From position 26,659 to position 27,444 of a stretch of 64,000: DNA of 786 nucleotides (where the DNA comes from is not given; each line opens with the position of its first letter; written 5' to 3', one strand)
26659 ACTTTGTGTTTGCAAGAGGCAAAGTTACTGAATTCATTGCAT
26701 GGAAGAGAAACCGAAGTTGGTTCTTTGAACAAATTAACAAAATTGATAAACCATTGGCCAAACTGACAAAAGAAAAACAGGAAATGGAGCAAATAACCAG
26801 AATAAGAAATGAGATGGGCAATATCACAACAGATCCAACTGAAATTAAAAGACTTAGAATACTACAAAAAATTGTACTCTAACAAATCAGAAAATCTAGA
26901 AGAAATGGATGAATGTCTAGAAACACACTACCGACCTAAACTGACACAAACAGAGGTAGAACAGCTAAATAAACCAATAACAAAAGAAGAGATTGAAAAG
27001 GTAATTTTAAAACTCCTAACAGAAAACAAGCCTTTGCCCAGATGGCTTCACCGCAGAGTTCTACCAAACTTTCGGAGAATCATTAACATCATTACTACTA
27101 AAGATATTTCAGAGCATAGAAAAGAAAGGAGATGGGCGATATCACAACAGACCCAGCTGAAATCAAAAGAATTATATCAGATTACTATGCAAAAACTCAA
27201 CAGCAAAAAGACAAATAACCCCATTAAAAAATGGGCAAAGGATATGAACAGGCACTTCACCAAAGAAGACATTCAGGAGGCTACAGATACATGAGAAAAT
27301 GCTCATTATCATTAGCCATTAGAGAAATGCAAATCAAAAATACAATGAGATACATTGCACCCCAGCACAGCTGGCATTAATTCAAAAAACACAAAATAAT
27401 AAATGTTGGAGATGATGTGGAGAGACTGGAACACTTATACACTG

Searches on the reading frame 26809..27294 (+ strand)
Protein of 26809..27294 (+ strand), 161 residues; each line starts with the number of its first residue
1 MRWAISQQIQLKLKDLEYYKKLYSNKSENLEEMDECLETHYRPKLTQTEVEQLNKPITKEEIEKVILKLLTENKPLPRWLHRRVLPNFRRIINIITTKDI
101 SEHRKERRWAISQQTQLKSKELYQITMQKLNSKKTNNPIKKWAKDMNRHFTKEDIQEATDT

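Call 35: find_encoding_contigs(protein=window:26809-27294:+, flank=10000, max_places=4)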
Protein window:26809-27294:+ (161 aa): no gene with exactly this product is on record in the collection.
